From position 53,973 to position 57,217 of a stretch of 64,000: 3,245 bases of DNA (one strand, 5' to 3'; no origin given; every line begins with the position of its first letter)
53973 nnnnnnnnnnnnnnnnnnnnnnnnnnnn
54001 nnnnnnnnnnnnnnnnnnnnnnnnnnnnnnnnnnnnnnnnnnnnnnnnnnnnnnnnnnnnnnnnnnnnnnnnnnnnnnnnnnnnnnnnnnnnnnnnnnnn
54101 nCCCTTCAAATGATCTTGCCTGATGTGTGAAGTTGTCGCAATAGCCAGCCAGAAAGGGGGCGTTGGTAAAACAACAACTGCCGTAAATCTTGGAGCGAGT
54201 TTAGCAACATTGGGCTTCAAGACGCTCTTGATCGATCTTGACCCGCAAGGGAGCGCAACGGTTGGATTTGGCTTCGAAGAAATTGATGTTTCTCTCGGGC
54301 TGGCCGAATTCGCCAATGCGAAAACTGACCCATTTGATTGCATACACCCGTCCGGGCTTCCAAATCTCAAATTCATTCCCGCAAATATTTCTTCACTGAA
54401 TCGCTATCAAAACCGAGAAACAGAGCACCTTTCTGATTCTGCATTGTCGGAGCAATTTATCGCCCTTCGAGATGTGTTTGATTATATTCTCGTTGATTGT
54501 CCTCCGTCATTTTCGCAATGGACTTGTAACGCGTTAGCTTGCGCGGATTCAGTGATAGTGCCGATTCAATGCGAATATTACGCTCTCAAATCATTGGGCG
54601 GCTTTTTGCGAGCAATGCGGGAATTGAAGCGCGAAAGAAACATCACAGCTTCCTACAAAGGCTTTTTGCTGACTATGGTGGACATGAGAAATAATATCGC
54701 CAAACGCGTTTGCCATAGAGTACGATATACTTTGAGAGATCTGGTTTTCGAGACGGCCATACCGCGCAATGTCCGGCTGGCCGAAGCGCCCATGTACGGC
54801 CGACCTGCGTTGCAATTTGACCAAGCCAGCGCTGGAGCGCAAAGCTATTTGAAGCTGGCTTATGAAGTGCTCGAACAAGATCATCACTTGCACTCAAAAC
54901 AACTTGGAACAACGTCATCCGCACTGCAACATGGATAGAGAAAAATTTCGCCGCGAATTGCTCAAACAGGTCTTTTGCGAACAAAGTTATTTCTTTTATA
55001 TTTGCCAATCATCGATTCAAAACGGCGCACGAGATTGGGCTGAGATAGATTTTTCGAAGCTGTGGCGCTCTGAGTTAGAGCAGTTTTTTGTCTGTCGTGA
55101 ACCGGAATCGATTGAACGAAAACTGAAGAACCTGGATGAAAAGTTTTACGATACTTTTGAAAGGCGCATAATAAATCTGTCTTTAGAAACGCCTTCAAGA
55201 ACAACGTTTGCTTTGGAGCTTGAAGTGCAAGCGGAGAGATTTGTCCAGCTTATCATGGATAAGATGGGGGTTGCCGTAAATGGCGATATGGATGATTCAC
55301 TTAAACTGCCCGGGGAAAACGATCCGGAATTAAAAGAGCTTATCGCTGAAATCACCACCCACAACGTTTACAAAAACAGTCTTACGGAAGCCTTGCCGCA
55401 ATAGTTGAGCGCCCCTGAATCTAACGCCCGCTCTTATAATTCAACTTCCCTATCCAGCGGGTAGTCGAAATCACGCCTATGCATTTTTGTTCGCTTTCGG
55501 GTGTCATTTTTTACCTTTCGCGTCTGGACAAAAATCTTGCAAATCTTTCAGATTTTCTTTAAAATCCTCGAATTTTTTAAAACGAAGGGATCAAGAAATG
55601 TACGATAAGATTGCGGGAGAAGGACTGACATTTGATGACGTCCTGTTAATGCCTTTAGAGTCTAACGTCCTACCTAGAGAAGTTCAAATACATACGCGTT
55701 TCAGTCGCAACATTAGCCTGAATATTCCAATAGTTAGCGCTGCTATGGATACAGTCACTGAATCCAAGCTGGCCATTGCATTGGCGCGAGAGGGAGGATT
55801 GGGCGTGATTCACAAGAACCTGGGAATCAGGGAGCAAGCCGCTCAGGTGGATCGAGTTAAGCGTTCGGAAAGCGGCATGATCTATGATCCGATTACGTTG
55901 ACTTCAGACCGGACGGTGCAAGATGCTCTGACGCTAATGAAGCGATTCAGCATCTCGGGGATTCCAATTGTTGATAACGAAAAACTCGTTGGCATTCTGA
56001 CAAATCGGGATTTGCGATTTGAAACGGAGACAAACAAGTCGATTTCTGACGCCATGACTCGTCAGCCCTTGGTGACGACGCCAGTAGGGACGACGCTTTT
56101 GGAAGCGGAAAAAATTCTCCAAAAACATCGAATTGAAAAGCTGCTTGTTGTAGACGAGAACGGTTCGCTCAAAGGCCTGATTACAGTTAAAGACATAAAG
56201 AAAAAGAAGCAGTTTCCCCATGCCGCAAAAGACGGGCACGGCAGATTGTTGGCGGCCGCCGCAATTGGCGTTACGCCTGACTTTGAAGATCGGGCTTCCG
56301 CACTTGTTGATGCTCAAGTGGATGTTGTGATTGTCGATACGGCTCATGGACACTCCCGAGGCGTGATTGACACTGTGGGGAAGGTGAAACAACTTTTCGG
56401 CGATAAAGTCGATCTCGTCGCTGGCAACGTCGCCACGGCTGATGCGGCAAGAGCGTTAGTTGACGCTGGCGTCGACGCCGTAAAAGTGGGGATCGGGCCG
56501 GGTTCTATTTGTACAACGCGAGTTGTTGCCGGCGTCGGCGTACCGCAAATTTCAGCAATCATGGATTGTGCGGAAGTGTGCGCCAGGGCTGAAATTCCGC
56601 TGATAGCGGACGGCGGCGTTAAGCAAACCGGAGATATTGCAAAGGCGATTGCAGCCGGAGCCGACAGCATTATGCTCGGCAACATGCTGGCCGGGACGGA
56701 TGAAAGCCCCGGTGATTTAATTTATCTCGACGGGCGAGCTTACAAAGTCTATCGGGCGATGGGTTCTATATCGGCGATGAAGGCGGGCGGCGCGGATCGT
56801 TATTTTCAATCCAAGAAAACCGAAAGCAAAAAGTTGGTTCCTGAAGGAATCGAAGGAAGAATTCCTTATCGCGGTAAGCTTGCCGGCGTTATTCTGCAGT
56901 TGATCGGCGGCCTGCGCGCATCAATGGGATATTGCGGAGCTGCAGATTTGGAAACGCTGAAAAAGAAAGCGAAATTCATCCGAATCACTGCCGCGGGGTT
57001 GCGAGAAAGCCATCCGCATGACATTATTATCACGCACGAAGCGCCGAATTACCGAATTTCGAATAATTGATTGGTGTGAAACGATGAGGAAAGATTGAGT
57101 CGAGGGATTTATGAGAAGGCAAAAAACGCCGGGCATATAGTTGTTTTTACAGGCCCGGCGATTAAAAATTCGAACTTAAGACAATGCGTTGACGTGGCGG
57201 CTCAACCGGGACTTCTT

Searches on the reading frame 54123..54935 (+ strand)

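Call 78: search_protein_families(library=pfam, proteins=[window:54123-54935:+], max_evalue=0.00001)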
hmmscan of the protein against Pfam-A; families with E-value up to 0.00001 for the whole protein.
window:54123-54935:+ (271 aa): 7 families
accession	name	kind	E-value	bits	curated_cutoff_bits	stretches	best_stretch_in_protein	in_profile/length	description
PF13614.12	AAA_31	-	1.5e-45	155.8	27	1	3-173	2-172/177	AAA domain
PF01656.29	CbiA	-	9.7e-23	80.9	25.4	1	5-228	1-124/125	CobQ/CobB/MinD/ParA nucleotide binding domain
PF09140.17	MipZ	-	1e-11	45.1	20.7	0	4-42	2-40/262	ATPase MipZ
PF06564.18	CBP_BcsQ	-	1.1e-11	45.2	21.3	1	4-152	3-149/234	Cellulose biosynthesis protein BcsQ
PF10609.15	ParA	-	5.2e-10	39.6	27.1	1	3-129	4-122/246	NUBPL iron-transfer P-loop NTPase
PF00142.24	Fer4_NifH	-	1e-07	32.2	25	0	10-46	7-43/271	4Fe-4S iron sulfur cluster binding proteins, NifH/frxC family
PF02374.21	ArsA_ATPase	-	5e-06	26.4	24.3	1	8-44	6-42/305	Anion-transporting ATPase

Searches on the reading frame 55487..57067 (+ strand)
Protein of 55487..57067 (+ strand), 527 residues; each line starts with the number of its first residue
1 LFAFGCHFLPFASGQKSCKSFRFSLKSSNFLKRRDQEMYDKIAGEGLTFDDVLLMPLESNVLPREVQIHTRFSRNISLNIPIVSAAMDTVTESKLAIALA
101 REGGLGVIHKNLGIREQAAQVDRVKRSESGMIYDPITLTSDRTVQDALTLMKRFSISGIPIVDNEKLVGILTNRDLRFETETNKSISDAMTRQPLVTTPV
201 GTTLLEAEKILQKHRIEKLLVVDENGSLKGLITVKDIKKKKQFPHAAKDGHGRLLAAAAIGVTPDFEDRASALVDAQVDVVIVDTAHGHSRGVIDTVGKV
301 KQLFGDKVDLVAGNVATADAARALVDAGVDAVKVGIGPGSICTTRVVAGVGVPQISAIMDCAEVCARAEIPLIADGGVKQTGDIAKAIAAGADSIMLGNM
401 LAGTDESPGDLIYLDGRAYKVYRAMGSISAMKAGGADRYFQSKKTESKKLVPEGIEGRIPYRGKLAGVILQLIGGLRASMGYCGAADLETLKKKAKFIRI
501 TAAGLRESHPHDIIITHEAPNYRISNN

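Call 78: search_protein_families(library=pfam, proteins=[window:55487-57067:+], max_evalue=0.00001)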
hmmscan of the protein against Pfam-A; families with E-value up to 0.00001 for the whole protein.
window:55487-57067:+ (527 aa): 4 families
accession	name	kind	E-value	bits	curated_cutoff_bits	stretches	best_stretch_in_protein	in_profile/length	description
PF00478.31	IMPDH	-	3.4e-161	536.4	25.6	1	46-511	1-345/345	IMP dehydrogenase / GMP reductase domain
PF00571.33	CBS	-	1.3e-24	86.7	24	2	131-177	5-52/57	CBS domain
PF03060.21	NMO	-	4.2e-10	40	28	0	266-408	102-232/331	Nitronate monooxygenase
PF01070.24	FMN_dh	-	8e-06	25.6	24.9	1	312-400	223-304/350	FMN-dependent dehydrogenase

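Call 80: find_homologous_proteins(query=window:55487-57067:+, max_evalue=1e-50)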
Query window:55487-57067:+ (527 aa): 8000 proteins with E <= 1e-50 among 8000 candidates; the best 120 are listed.
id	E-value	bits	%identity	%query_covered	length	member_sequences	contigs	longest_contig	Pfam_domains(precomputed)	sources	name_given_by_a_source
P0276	0.0e+0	1057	100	93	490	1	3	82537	PF01070.25,PF00478.32,PF03060.22,PF00571.34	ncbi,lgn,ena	-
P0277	5.1e-241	819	75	92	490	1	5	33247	PF00478.32,PF03060.22,PF00571.34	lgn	-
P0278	1.3e-240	818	75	93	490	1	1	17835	PF01070.25,PF00478.32,PF03060.22,PF00571.34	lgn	-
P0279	2.9e-240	816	75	92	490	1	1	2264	PF00478.32,PF03060.22,PF00571.34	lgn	-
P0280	1.8e-238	811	75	93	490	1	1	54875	PF01070.25,PF00478.32,PF03060.22,PF00977.28,PF00571.34,PF01729.26,PF01645.24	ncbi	-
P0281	2.0e-238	810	75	92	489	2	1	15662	PF01070.25,PF00478.32,PF03060.22,PF00571.34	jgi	jgi:IMP dehydrogenase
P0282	1.6e-236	804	74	93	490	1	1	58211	PF01070.25,PF00478.32,PF03060.22,PF00977.28,PF00571.34,PF01729.26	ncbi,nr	ncbi:MAG: IMP dehydrogenase [candidate division KSB1 bacterium]|nr:IMP dehydrogenase [candidate divi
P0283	1.6e-236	804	74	93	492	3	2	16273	PF01070.25,PF00478.32,PF03060.22,PF00977.28,PF00571.34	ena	-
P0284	2.5e-236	803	74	93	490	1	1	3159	PF01070.25,PF00478.32,PF03060.22,PF00977.28,PF00571.34,PF01729.26,PF01645.24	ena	-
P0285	1.6e-235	801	74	93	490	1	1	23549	PF01070.25,PF00478.32,PF03060.22,PF00571.34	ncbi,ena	-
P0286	2.1e-235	800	73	93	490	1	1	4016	PF01070.25,PF00478.32,PF03060.22,PF00977.28,PF00571.34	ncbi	-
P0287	3.0e-235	800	74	93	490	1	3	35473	PF01070.25,PF00478.32,PF03060.22,PF00571.34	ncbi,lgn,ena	-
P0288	4.7e-235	799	74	93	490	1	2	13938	PF01070.25,PF00478.32,PF03060.22,PF00977.28,PF00571.34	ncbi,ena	-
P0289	1.8e-233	794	73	93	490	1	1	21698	PF01070.25,PF00478.32,PF03060.22,PF00977.28,PF00571.34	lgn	-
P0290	2.8e-233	793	73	93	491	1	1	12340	PF01070.25,PF00478.32,PF03060.22,PF00571.34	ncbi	-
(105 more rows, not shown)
